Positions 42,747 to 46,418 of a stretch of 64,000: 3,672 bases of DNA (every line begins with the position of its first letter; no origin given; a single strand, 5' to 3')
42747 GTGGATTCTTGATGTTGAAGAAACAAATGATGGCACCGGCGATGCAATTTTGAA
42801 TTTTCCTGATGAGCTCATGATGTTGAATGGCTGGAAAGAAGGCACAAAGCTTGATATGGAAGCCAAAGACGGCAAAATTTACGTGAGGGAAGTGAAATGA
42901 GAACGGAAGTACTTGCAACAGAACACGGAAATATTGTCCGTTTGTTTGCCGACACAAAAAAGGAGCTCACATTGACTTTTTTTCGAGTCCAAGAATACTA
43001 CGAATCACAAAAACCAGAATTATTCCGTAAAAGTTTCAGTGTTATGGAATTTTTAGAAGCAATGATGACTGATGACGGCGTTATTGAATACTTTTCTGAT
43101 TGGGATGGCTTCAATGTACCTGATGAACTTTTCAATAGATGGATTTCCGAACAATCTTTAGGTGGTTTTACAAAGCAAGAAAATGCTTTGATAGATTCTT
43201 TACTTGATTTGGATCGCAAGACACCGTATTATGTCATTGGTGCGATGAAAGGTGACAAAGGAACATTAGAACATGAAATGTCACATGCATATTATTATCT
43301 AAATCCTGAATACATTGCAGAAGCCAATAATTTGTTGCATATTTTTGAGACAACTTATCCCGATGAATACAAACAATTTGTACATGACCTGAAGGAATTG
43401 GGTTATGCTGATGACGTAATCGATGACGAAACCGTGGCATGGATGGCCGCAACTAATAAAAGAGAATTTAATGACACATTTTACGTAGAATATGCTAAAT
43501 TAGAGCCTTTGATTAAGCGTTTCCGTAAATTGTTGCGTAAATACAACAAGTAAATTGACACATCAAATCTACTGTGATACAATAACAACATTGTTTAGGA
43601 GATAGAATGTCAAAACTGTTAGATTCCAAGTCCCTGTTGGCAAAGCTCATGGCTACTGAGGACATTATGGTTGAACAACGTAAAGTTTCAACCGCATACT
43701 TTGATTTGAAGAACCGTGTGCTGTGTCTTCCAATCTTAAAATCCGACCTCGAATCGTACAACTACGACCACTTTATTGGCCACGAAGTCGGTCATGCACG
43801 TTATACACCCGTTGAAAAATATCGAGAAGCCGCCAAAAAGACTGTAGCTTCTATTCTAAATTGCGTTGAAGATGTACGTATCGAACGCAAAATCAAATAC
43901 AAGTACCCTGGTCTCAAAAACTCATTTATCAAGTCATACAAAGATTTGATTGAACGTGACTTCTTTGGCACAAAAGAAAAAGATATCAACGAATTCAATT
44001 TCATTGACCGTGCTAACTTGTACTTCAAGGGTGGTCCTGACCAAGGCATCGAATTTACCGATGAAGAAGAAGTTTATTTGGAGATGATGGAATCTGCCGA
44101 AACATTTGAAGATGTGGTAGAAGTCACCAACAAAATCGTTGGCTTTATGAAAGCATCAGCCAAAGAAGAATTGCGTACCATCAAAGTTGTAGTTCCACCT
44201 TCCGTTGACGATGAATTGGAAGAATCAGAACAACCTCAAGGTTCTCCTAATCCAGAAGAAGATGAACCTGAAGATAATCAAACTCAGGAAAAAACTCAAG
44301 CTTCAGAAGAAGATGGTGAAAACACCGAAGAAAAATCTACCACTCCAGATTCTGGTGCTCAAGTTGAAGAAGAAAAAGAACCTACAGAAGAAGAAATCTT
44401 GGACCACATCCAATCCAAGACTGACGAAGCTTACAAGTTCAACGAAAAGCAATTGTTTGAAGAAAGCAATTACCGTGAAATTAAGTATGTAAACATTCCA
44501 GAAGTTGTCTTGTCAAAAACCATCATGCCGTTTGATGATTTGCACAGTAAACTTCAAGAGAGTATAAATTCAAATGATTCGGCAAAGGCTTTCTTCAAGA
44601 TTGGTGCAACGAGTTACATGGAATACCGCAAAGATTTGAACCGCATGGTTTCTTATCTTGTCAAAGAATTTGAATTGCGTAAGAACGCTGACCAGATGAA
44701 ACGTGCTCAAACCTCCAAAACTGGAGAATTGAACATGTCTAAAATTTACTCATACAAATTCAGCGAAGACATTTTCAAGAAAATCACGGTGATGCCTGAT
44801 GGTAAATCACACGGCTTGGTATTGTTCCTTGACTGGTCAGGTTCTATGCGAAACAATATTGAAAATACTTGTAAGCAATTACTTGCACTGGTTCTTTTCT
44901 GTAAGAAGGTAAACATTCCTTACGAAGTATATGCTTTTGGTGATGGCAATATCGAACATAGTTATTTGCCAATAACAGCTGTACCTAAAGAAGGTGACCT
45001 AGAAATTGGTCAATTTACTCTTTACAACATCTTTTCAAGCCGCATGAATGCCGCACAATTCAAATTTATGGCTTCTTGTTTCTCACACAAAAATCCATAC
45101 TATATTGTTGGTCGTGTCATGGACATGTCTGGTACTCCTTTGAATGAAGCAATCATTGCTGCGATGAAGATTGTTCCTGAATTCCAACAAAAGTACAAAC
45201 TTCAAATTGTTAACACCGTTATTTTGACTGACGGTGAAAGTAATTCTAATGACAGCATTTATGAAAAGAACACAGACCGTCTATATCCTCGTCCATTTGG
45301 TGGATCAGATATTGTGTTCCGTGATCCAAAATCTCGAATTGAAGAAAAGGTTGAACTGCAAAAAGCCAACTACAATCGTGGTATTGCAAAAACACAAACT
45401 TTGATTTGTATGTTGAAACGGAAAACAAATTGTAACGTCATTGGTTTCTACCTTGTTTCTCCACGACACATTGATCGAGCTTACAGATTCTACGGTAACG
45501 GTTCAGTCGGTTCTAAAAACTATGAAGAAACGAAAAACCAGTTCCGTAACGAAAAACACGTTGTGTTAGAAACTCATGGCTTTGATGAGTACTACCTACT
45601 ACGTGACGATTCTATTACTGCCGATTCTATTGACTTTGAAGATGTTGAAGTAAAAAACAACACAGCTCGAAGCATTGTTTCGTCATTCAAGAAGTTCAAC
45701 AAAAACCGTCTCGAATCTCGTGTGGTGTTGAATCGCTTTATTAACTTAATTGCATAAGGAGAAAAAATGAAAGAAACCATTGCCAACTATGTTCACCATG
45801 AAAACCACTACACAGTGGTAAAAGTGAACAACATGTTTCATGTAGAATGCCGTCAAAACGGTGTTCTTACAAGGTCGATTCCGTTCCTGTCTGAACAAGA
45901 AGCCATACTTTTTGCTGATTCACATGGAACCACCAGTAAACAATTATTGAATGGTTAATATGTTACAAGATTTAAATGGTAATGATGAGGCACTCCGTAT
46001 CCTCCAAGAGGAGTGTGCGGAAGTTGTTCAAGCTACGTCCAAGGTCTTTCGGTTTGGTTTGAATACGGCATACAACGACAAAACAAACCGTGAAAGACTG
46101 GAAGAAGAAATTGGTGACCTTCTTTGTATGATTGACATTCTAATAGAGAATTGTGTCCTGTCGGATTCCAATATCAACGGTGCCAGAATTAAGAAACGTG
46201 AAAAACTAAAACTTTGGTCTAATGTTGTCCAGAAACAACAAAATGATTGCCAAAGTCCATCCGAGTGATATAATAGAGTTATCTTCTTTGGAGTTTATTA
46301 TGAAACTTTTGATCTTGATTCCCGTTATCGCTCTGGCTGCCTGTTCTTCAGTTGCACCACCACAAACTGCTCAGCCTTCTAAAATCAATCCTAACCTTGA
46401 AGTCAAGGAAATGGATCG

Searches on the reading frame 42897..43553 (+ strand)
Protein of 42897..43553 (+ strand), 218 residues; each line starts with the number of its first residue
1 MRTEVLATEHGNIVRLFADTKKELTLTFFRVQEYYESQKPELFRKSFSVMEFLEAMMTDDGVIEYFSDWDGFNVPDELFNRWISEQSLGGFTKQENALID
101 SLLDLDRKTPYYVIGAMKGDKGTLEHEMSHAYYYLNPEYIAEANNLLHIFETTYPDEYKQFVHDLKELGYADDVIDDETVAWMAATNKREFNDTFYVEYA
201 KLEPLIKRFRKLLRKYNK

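Call 20: search_protein_families(library=phrogs, proteins=[window:42897-43553:+], max_evalue=0.001)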
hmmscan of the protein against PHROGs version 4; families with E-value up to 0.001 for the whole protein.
window:42897-43553:+ (218 aa): 1 family
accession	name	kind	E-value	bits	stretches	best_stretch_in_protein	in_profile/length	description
phrog_13666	-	unknown function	0.0002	22.1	1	118-186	71-136/145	-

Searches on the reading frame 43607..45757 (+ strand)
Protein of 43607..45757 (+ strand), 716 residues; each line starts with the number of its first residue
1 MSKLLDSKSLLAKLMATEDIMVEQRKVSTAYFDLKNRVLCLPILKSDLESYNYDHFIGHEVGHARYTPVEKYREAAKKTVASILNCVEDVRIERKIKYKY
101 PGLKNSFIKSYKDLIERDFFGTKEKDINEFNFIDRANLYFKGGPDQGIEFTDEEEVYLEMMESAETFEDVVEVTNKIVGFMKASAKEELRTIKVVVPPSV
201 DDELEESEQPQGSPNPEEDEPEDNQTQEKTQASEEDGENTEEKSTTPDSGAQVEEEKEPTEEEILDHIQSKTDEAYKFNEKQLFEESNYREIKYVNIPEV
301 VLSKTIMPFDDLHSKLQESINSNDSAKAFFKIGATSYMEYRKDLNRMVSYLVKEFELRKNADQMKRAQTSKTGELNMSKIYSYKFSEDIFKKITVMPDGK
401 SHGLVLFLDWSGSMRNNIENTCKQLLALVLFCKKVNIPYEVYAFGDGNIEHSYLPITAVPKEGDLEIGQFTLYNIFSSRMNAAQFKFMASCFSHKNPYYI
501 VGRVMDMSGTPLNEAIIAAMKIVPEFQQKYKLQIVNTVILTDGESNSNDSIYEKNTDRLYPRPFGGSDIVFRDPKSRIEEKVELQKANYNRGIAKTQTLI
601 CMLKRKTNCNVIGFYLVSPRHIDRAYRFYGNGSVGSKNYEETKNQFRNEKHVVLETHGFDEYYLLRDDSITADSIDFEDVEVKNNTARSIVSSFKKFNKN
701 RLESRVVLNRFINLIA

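Call 20: search_protein_families(library=phrogs, proteins=[window:43607-45757:+], max_evalue=0.001)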
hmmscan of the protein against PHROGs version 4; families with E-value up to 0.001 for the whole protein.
window:43607-45757:+ (716 aa): 3 families
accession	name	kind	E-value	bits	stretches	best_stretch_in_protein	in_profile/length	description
phrog_459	-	other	1e-191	640.5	1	6-716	5-736/736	peptidase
phrog_1576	-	unknown function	3.3e-12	46.9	2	203-445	361-573/729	-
phrog_5298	-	moron, auxiliary metabolic gene and host takeover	7.2e-07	29.2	1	64-447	151-510/645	cobalamin biosynthesis protein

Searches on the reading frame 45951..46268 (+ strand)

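Call 20: search_protein_families(library=phrogs, proteins=[window:45951-46268:+], max_evalue=0.001)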
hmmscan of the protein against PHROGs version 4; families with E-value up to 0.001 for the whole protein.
window:45951-46268:+ (105 aa): 3 families
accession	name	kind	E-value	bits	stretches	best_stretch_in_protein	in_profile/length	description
phrog_4856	-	other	5e-23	82.8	1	6-98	82-181/195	nucleoside triphosphate pyrophosphohydrolase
phrog_12840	-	unknown function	2.5e-09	38.4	1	21-91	31-104/204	-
phrog_2245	-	other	2.3e-05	25.3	1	11-79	134-194/218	nucleoside triphosphate pyrophosphohydrolase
